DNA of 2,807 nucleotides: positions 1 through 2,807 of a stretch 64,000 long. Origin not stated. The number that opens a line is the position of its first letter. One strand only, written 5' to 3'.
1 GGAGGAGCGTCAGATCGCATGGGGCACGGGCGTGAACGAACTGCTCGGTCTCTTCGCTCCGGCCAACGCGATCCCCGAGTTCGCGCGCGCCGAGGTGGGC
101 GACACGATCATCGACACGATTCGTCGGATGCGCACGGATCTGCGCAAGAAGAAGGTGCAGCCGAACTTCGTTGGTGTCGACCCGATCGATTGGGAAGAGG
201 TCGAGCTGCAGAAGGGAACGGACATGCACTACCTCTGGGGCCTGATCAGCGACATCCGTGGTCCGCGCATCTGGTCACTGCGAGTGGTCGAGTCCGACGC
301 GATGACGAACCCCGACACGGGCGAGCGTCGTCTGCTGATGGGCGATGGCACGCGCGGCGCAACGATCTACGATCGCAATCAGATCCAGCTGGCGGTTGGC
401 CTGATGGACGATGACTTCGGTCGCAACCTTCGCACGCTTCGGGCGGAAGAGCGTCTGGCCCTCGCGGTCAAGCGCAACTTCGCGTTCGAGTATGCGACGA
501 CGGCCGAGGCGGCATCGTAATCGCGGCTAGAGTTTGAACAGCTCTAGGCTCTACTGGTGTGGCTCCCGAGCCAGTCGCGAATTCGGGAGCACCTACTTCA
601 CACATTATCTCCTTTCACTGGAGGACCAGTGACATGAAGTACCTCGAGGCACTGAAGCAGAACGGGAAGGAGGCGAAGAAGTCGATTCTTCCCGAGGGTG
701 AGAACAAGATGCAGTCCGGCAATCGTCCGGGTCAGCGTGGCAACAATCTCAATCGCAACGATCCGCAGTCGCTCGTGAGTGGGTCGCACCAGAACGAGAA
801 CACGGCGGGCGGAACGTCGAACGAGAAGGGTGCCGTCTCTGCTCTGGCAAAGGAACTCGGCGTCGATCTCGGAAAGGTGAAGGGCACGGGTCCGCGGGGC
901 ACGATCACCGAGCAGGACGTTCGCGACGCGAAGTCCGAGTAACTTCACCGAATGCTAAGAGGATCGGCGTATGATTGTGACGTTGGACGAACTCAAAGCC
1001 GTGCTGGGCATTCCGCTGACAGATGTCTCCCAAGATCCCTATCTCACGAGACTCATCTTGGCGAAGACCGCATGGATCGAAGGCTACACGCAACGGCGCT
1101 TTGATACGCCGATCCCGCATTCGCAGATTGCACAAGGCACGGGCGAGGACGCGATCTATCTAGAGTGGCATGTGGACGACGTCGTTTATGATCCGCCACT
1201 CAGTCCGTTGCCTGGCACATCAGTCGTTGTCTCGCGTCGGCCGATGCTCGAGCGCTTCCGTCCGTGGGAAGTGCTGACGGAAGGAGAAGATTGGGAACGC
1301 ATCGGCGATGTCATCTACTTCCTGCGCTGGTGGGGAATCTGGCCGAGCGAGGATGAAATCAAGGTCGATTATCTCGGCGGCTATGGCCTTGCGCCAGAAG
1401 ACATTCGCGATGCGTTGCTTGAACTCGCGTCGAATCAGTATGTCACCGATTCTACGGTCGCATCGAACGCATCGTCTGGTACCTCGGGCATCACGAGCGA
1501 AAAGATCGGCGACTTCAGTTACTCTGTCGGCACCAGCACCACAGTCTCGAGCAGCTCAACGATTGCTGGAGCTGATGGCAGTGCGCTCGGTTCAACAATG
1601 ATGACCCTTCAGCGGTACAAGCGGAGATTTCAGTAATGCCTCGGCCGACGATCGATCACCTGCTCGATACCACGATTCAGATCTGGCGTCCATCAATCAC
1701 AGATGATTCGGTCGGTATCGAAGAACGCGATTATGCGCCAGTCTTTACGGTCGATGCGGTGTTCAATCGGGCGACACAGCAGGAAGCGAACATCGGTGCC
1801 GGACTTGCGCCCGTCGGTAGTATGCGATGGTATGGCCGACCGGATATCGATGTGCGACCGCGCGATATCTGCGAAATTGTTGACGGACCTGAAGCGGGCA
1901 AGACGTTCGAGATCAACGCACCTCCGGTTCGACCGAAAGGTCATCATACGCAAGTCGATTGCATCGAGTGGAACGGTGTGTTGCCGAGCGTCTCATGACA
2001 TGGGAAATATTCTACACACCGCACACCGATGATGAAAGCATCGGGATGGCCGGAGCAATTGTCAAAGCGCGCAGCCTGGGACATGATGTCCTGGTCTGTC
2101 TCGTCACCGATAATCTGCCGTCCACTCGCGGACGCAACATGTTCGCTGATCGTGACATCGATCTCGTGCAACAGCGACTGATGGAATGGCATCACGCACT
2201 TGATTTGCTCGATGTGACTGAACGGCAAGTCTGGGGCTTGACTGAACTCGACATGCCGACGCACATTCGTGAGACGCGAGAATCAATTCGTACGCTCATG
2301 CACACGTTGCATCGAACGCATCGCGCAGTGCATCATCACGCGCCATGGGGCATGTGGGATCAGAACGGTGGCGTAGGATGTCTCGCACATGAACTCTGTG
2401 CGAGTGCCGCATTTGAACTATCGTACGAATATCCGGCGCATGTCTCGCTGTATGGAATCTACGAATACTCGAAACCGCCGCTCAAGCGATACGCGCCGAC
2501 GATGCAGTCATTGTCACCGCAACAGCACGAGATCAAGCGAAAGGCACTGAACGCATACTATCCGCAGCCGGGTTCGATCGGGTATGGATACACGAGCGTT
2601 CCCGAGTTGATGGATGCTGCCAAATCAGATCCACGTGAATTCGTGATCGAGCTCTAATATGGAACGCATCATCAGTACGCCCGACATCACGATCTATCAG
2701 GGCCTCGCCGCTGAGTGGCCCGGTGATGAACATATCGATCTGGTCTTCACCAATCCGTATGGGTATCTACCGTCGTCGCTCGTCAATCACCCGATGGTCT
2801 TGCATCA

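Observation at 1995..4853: Glycosylation-type cassette wedged between head-completion and tail-completion genes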

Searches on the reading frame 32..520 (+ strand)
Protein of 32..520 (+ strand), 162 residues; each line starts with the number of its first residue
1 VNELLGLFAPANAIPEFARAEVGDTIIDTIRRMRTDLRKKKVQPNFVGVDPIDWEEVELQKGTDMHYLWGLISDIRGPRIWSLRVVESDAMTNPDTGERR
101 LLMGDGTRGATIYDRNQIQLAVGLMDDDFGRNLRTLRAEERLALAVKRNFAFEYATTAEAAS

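Call 3: search_protein_families(library=pfam, proteins=[window:32-520:+], max_evalue=0.1)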
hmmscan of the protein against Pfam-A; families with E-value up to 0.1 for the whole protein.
window:32-520:+ (162 aa): 2 families
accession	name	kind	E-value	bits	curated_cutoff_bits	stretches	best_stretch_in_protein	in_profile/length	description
PF05065.19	Phage_capsid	-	3.7e-12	46.7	24.2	1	19-155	144-278/280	Phage capsid family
PF11743.13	DUF3301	-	0.091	12.9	25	0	119-159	34-74/95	Protein of unknown function (DUF3301)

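Call 4: search_protein_families(library=phrogs, proteins=[window:32-520:+], max_evalue=0.01)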
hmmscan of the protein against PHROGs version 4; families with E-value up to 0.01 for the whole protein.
window:32-520:+ (162 aa): 1 family
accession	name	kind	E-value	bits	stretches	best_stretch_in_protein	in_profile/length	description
phrog_10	-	head and packaging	5.6e-24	86.1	1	4-161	487-639/752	major head protein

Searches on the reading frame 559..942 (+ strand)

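Call 3: search_protein_families(library=pfam, proteins=[window:559-942:+], max_evalue=0.1)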
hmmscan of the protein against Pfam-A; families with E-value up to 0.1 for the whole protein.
window:559-942:+ (127 aa): 2 families
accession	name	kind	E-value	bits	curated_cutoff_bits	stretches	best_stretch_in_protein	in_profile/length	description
PF02817.22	E3_binding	-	1e-11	45.3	23.7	1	92-122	6-36/36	e3 binding domain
PF20155.4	TMP_3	-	0.048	13.8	41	1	70-124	99-153/192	Tape measure protein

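Call 4: search_protein_families(library=phrogs, proteins=[window:559-942:+], max_evalue=0.01)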
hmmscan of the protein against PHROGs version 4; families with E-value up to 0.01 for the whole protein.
window:559-942:+ (127 aa): 0 families

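Call 99: search_protein_families(library=ncbifam, proteins=[window:559-942:+], max_evalue=0.01)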
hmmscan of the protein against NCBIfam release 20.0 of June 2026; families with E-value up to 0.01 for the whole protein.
window:559-942:+ (127 aa): 5 families
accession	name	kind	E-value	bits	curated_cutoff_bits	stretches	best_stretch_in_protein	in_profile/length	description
TIGR01348.1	PDHac_trf_long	equivalog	6.7e-07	28.2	552.1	1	69-123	269-320/587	dihydrolipoyllysine-residue acetyltransferase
TIGR01349.1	PDHac_trf_mito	equivalog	2.4e-06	27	445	1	30-126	82-180/437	pyruvate dehydrogenase complex dihydrolipoamide acetyltransferase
NF008814.0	PRK11854.1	equivalog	2.5e-06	26.2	722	1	73-124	317-369/637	pyruvate dehydrogenase complex dihydrolipoyllysine-residue acetyltransferase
TIGR02927.1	SucB_Actino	equivalog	5.6e-06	25.4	423.45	1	37-125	219-304/579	2-oxoglutarate dehydrogenase, E2 component, dihydrolipoamide succinyltransferase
NF004309.0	PRK05704.1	equivalog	0.0022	17.4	449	1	57-125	101-151/408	2-oxoglutarate dehydrogenase complex dihydrolipoyllysine-residue succinyltransferase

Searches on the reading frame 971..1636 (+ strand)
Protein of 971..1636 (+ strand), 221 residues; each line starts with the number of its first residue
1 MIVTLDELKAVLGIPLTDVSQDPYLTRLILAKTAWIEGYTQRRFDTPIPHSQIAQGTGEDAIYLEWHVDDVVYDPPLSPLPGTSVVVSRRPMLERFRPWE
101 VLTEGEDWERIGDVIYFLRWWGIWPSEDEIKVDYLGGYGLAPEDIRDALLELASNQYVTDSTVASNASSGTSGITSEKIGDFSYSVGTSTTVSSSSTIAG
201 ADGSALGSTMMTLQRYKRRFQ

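Call 3: search_protein_families(library=pfam, proteins=[window:971-1636:+], max_evalue=0.1)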
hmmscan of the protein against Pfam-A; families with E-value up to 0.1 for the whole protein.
window:971-1636:+ (221 aa): 2 families
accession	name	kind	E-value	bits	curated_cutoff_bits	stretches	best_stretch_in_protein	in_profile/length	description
PF05135.19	Phage_connect_1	-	8.3e-07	29.8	21.2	1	4-52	3-42/101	Phage gp6-like head-tail connector protein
PF11436.14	DUF3199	-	0.00017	21.8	25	1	138-193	48-98/125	Protein of unknown function (DUF3199)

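Call 4: search_protein_families(library=phrogs, proteins=[window:971-1636:+], max_evalue=0.01)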
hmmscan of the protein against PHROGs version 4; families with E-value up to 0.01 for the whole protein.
window:971-1636:+ (221 aa): 3 families
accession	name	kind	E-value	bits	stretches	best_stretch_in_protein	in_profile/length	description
phrog_442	-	connector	3e-16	60.5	1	2-191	87-247/270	head-tail adaptor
phrog_1161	-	connector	1.2e-05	26.5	0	4-51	2-50/106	head-tail adaptor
phrog_4931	-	connector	0.00037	21.6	1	141-193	54-101/130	head-tail adaptor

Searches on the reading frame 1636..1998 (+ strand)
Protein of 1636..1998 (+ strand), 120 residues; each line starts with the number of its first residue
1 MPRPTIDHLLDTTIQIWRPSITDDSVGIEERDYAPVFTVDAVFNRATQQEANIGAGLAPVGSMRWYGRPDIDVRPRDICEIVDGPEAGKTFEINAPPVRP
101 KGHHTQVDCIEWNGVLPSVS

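Call 3: search_protein_families(library=pfam, proteins=[window:1636-1998:+], max_evalue=0.1)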
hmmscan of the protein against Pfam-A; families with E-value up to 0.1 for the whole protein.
window:1636-1998:+ (120 aa): 1 family
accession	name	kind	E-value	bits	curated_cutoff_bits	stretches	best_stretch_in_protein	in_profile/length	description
PF05521.18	Phage_HCP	-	0.00012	23.1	25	1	10-109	6-101/106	Phage head completion protein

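Call 4: search_protein_families(library=phrogs, proteins=[window:1636-1998:+], max_evalue=0.01)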
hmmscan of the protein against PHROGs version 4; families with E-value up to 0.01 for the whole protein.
window:1636-1998:+ (120 aa): 1 family
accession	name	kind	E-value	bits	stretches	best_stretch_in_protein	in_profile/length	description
phrog_501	-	connector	0.0013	19.9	1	9-114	4-115/115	head closure Hc1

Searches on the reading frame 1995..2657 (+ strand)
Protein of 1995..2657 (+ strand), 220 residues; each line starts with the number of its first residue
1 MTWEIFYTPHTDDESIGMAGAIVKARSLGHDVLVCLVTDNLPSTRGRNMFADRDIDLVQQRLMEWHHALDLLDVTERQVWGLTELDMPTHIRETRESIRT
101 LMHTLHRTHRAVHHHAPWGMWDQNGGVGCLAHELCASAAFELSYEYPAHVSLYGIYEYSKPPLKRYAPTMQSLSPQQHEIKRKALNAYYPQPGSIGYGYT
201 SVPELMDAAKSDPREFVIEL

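Call 3: search_protein_families(library=pfam, proteins=[window:1995-2657:+], max_evalue=0.1)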
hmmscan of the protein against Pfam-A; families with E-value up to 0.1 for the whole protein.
window:1995-2657:+ (220 aa): 1 family
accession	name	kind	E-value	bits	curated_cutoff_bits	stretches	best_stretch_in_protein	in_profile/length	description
PF02585.22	PIG-L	-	4e-09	37.5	28.2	1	7-119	3-112/129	GlcNAc-PI de-N-acetylase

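Call 4: search_protein_families(library=phrogs, proteins=[window:1995-2657:+], max_evalue=0.01)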
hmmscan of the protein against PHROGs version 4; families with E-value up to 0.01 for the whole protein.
window:1995-2657:+ (220 aa): 1 family
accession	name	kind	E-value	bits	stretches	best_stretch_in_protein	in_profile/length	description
phrog_11796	-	unknown function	1.5e-06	29.4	1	6-106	6-99/217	-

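Call 10: search_solved_structures(query=window:1995-2657:+, max_evalue=1, show_alignments=2)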
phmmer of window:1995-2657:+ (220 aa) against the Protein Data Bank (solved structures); distinct sequences matched with E-value up to 1: 5.
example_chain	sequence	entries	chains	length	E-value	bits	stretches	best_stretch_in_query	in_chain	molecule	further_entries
3wl4_A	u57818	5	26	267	0.0052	19.8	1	7-100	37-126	Uncharacterized protein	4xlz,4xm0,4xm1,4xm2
3we7_A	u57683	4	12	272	0.015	18.3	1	8-102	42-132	Putative uncharacterized protein PH0499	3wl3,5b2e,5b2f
8bgn_A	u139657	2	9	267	0.028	17.4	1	8-101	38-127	Diacetylchitobiose deacetylase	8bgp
8bgo_A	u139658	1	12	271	0.029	17.3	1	8-100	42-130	Diacetylchitobiose deacetylase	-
2ixd_A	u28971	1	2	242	0.037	17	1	7-48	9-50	LMBE-RELATED PROTEIN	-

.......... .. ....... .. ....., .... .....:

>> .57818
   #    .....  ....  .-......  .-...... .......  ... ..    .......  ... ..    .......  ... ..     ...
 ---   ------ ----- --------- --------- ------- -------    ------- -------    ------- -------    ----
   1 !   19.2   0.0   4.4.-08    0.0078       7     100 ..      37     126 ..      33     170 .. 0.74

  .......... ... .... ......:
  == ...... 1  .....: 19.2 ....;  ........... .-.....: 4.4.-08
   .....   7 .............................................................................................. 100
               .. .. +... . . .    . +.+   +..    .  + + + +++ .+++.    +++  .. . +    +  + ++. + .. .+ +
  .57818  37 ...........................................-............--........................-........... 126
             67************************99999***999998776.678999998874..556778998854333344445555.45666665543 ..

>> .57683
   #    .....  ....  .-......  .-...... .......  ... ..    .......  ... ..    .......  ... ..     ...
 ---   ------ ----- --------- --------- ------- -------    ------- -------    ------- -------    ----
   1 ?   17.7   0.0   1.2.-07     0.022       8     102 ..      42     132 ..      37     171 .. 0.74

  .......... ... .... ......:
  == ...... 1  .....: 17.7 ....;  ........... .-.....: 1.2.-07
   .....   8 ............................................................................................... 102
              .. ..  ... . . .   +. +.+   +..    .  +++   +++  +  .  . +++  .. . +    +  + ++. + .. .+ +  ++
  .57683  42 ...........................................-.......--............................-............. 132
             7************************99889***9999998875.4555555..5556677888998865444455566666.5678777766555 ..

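Call 38: find_homologous_proteins(query=window:1995-2657:+, max_evalue=0.001)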
Query window:1995-2657:+ (220 aa): 45 proteins with E <= 0.001 among 125 candidates.
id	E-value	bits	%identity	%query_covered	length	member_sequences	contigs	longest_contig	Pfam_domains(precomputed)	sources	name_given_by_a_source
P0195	6.0e-150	515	100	100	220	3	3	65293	PF02585.23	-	-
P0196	5.0e-83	296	61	99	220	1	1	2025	PF02585.23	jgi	jgi:LmbE family N-acetylglucosaminyl deacetylase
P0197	1.9e-73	265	56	99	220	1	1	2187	PF02585.23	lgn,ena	-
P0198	6.1e-71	257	55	100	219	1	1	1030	PF02585.23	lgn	-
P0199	3.0e-60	222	49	100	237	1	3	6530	PF02585.23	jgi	jgi:hypothetical protein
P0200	2.1e-57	212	49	100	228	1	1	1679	PF02585.23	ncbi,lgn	-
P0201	5.9e-57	211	48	100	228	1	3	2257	PF02585.23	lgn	-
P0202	2.5e-56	209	48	99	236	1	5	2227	PF02585.23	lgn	-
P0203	2.1e-55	206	48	100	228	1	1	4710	PF02585.23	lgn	-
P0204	8.2e-55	204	47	99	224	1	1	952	PF02585.23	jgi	jgi:LmbE family N-acetylglucosaminyl deacetylase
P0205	8.7e-55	204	47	100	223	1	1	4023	PF02585.23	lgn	-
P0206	1.4e-54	203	47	100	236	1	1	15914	PF02585.23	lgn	-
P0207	2.5e-54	202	45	100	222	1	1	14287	PF02585.23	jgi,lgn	jgi:LmbE family N-acetylglucosaminyl deacetylase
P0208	4.9e-54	201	47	100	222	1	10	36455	PF02585.23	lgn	-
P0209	1.2e-53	200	48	100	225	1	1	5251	PF02585.23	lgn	-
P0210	3.6e-53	199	44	100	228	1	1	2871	PF02585.23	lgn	-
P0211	1.4e-52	197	46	100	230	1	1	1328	PF02585.23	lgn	-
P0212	5.0e-52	195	46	100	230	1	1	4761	PF02585.23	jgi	jgi:LmbE family N-acetylglucosaminyl deacetylase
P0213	7.5e-52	194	47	100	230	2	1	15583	PF02585.23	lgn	-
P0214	1.9e-51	193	44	99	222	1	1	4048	PF02585.23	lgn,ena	-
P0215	2.1e-50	190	44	100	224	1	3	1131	PF02585.23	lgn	-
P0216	2.7e-50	189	45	99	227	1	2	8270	PF02585.23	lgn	-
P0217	1.1e-49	187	45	100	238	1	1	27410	PF02585.23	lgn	-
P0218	9.6e-49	184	45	99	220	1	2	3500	PF02585.23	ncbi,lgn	-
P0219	9.1e-48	181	45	99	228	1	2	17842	PF02585.23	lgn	-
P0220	1.1e-47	181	44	99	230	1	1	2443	PF02585.23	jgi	jgi:LmbE family N-acetylglucosaminyl deacetylase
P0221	4.5e-47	179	45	100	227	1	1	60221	PF02585.23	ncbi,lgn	-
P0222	4.9e-47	179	46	99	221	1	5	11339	PF02585.23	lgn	-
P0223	1.5e-46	177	43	100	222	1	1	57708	PF02585.23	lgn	-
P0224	5.6e-46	175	45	99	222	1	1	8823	PF02585.23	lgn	-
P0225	7.0e-46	175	46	100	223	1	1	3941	PF02585.23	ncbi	-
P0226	3.6e-43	166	44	100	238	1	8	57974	PF02585.23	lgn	-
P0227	5.2e-42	162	41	100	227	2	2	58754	PF02585.23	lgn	-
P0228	7.2e-41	158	43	99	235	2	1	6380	PF02585.23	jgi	-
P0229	1.1e-37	148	41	99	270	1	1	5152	PF02585.23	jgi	-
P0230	1.9e-37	147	41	99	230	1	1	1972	PF02585.23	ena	-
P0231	1.7e-34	138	41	100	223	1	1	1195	PF02585.23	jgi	jgi:LmbE family N-acetylglucosaminyl deacetylase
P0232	1.8e-34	137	38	100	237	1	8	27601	PF02585.23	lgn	-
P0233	2.7e-30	124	38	97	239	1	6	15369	PF02585.23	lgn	-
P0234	7.7e-30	122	39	96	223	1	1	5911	PF02585.23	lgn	-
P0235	8.0e-28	116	38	97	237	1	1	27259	PF02585.23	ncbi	-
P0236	3.1e-27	114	38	98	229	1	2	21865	PF02585.23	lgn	-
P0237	3.8e-23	100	35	97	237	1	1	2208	PF02585.23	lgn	-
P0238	1.6e-19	89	35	97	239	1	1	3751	PF02585.23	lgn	-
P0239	2.7e-12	65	26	96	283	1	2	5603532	PF02585.23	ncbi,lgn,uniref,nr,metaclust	ncbi:PIG-L deacetylase family protein [Collimonas arenae]|uniref:PIG-L deacetylase family protein n=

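Call 73: search_dna_similar(query=window:1995-2657:+, collection=phages, mode=protein, max_evalue=0.001, max_rows=15)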
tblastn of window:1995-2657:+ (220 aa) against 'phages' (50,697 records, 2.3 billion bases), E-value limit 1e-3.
No match.

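Call 99: search_protein_families(library=ncbifam, proteins=[window:1995-2657:+], max_evalue=0.01)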
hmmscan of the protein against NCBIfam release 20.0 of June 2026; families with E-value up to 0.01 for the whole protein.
window:1995-2657:+ (220 aa): 2 families
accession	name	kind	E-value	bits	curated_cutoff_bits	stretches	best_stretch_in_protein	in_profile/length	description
TIGR04000.1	thiol_BshB2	equivalog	5.6e-06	26.2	195.25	1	8-84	7-83/217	bacillithiol biosynthesis deacetylase BshB2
TIGR04001.1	thiol_BshB1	equivalog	1.6e-05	24.8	182.5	1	8-107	8-93/226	bacillithiol biosynthesis deacetylase BshB1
